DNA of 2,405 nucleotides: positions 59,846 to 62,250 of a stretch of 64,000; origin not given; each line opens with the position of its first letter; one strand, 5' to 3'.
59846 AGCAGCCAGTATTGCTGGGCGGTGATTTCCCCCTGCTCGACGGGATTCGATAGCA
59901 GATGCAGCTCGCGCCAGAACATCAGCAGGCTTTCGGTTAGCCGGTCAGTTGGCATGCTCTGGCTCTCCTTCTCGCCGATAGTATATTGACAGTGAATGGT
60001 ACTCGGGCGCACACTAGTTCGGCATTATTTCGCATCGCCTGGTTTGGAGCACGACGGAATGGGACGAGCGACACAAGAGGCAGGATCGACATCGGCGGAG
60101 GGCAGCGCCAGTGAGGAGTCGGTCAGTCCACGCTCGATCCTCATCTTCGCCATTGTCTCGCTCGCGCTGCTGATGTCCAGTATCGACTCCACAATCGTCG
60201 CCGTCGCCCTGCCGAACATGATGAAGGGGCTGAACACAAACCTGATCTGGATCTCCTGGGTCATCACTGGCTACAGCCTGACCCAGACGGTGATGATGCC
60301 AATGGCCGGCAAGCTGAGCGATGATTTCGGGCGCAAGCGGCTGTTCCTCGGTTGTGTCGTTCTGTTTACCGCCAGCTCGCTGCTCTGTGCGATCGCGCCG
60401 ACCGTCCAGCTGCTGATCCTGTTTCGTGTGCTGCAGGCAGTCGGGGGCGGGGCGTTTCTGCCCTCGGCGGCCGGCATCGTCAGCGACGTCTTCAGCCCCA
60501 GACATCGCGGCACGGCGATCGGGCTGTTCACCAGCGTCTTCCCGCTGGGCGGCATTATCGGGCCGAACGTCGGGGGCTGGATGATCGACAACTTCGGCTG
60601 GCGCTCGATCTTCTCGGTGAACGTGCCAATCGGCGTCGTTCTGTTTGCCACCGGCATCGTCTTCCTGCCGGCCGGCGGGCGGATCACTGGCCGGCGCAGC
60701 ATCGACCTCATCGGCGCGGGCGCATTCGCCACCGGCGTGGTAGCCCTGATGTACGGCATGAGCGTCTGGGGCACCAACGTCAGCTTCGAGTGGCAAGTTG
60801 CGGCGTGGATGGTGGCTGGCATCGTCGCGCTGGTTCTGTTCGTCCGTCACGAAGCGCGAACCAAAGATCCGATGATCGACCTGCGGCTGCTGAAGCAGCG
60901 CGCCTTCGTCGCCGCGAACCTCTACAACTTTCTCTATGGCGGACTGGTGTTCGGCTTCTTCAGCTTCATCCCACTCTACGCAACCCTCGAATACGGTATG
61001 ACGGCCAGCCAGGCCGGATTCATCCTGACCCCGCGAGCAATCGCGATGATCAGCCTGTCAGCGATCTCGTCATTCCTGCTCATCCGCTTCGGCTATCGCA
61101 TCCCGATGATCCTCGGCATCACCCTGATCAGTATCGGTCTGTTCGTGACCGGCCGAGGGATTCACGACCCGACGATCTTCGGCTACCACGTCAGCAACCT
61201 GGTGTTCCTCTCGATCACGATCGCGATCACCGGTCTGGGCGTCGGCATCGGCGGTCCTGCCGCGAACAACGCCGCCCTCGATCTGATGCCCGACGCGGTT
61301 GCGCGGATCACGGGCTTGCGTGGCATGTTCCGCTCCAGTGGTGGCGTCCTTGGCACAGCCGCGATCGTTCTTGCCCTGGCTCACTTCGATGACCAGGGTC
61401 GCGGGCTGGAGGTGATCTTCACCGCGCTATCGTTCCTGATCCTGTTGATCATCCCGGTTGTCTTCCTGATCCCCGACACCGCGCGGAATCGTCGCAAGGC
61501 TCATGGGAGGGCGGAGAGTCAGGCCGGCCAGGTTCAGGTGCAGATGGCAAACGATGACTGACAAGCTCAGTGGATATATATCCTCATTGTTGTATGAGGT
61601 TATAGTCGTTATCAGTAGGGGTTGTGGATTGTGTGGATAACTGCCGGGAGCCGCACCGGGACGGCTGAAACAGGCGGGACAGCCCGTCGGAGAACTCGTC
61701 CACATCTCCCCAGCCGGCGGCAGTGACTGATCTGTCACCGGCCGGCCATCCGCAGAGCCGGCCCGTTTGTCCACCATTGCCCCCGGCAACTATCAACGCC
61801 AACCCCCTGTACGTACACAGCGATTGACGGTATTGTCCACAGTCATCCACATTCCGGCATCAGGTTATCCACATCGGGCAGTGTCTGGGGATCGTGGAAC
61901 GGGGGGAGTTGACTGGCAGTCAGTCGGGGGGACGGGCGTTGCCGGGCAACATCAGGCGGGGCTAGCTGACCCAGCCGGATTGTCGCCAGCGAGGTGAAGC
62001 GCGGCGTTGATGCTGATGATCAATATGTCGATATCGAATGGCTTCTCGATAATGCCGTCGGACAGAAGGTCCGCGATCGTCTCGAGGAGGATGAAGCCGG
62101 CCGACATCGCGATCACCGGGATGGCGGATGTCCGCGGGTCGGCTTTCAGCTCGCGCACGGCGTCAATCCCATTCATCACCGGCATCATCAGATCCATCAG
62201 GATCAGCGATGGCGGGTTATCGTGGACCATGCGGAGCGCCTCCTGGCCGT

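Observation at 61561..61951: Dense DnaA-box cluster plus AT-rich tract in a 390-bp convergent intergenic gap, with no dnaA nearby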

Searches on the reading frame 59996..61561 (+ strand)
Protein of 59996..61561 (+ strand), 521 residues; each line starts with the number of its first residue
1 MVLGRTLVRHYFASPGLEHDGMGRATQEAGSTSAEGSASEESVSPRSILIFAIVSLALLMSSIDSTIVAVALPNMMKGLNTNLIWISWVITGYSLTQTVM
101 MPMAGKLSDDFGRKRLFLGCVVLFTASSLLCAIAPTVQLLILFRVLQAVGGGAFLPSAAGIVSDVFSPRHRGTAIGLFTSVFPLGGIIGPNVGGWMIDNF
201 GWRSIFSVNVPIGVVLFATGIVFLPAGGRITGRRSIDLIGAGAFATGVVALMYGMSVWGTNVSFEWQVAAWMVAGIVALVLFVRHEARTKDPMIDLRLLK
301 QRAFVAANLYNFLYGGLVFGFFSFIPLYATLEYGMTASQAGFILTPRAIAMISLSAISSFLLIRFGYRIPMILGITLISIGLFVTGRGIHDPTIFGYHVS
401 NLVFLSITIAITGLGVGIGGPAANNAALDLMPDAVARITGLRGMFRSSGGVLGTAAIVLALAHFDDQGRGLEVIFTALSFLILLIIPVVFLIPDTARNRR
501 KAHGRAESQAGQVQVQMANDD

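Call 11: search_protein_families(library=pfam, proteins=[window:59996-61561:+])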
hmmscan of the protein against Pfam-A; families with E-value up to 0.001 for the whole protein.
window:59996-61561:+ (521 aa): 4 families
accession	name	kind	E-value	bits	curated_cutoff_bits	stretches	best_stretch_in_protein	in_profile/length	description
PF07690.21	MFS_1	-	1.9e-52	178.8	33.4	2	55-225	2-173/347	Major Facilitator Superfamily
PF12832.13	MFS_1_like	-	6.4e-12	45.6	25.2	1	66-207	229-372/373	MFS_1 like family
PF00083.30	Sugar_tr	-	1.2e-10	41.4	22.3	1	83-225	45-192/452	Sugar (and other) transporter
PF05977.19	MFS_3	-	7.3e-07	28.4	27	1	42-210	3-176/524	Transmembrane secretion effector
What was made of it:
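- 59996..61561 (+): Left flank: MFS transporter gene, not part of the element. Pfam MFS_1 (call 11).
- Checked: The flanking genes are as described: an MFS gene at 59996-61561 (+) and a single-domain response regulator at 61952-62368 (-) (call 11).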

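Call 14: find_encoding_contigs(protein=window:59996-61561:+, flank=10000, max_places=6)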
Protein window:59996-61561:+ (521 aa): no gene with exactly this product is on record in the collection.

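Call 15: find_related_loci(query=window:59996-61561:+, collection=genome_contigs, flank=10000)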
Query window:59996-61561:+ (521 aa) in genome_contigs; peptide patterns used: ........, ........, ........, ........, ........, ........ (x = any residue, [..] = any of these).
79 stretches matched a pattern; 5 encode a relative of the query (tblastn E <= 1e-3); 5 distinct loci.
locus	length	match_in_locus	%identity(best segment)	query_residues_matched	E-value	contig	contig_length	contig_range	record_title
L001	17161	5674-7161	84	12-503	0e+0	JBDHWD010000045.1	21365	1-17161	MAG: Thermomicrobiales bacterium isolate AS-MICRO-3CA.275 NODE_10832_length_21365_cov_11.546648, whole genome shotgun se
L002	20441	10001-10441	30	102-241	6e-7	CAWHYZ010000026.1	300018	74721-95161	MAG: uncultured Alphaproteobacteria bacterium isolate MFD02199.bin.1.8 genome assembly, contig: contig_6491, whole genom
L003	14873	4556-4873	30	112-218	1e-6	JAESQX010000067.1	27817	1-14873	MAG: Gammaproteobacteria bacterium isolate NORP240 CoAssembly_1119599, whole genome shotgun sequence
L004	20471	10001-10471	23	68-215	1e-5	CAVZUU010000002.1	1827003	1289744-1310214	MAG: uncultured Gammaproteobacteria bacterium isolate MFD06742.bin.1.1 genome assembly, contig: contig_11541, whole geno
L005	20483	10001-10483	23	49-208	3e-5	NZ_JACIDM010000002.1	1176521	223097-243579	Brevundimonas lenta strain DSM 23960 Ga0373232_02, whole genome shotgun sequence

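Call 19: search_protein_families(library=pfam, proteins=[L001:3444-5588:+, L001:7851-8291:-, L001:8304-8858:-, L001:8855-10132:-, L001:10348-11847:-, L001:12022-15006:+, L001:15028-17136:+], max_evalue=0.01)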
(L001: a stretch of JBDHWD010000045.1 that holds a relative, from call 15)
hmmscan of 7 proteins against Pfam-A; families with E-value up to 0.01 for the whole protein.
L001:3444-5588:+ (714 aa): 4 families
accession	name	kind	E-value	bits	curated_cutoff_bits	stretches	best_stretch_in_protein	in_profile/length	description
PF00122.25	E1-E2_ATPase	-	3.9e-51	173.6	28.1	1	197-374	2-180/181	E1-E2 ATPase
PF00702.32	Hydrolase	-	9.5e-37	127.7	26.4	1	391-605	1-191/191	haloacid dehalogenase-like hydrolase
PF12710.13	HAD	-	4.3e-07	31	27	1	523-601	84-188/189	haloacid dehalogenase-like hydrolase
PF08282.18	Hydrolase_3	-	1.6e-06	28.5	20.9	1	579-637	197-255/255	haloacid dehalogenase-like hydrolase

L001:7851-8291:- (146 aa): 1 family
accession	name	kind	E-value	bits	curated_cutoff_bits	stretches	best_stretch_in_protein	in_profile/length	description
PF00072.30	Response_reg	-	5e-24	85.1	30.2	1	19-128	1-110/111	Response regulator receiver domain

L001:8304-8858:- (184 aa): 0 families

L001:8855-10132:- (425 aa): 2 families
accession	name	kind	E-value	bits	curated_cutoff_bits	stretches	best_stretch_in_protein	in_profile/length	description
PF05977.19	MFS_3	-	7.3e-58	196.7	27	1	18-407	4-393/524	Transmembrane secretion effector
PF07690.21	MFS_1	-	2.3e-29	102.8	33.4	2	29-367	1-342/347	Major Facilitator Superfamily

L001:10348-11847:- (499 aa): 2 families
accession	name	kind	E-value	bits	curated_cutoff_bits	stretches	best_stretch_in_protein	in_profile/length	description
PF01565.28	FAD_binding_4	-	4.9e-34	117.4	26.4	1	80-214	1-138/139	FAD binding domain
PF08031.17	BBE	-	5.2e-14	52.4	20.6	1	452-496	2-45/45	Berberine and berberine like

L001:12022-15006:+ (994 aa): 9 families
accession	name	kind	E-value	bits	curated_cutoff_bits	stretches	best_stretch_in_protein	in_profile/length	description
PF03704.23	BTAD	-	4.9e-27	95.5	22.1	1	132-256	28-146/146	Bacterial transcriptional activator domain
PF13424.12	TPR_12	-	1.1e-15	58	30.1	2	832-900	5-75/77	Tetratricopeptide repeat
PF13401.12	AAA_22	-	4.9e-07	30.6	27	1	300-408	5-120/130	AAA domain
PF00931.28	NB-ARC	-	6.1e-07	29.4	23.5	1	292-507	10-222/248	NB-ARC domain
PF13191.12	AAA_16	-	8.7e-07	30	32.6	1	280-376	1-96/167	AAA ATPase domain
PF05729.18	NACHT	-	1.8e-05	25.1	26.7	1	302-414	2-132/167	NACHT domain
PF13374.12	TPR_10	-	1.9e-05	24.9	27.5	0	869-900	1-32/42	Tetratricopeptide repeat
PF00486.34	Trans_reg_C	-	0.00053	20.4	26.2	1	29-94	10-74/77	Transcriptional regulatory protein, C terminal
PF07719.23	TPR_2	-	0.0013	19.2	27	0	831-859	2-30/34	Tetratricopeptide repeat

L001:15028-17136:+ (702 aa): 4 families
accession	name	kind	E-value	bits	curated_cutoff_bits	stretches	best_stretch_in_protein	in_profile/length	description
PF00561.26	Abhydrolase_1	-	1.6e-20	74.3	25.8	1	30-270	1-242/245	alpha/beta hydrolase fold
PF12697.13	Abhydrolase_6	-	1e-14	56.1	26.3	1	42-273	10-211/217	Alpha/beta hydrolase family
PF04101.22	Glyco_tran_28_C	-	3.9e-08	34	22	1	543-681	4-146/166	Glycosyltransferase family 28 C-terminal domain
PF12146.15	Hydrolase_4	-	1.7e-05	24.7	27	0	54-144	29-123/239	Serine aminopeptidase, S33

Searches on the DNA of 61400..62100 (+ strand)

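Call 12: search_dna_similar(query=window:61400-62100:+, collection=plasmids, mode=distant)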
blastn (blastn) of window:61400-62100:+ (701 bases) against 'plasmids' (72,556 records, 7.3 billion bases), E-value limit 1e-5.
No match.
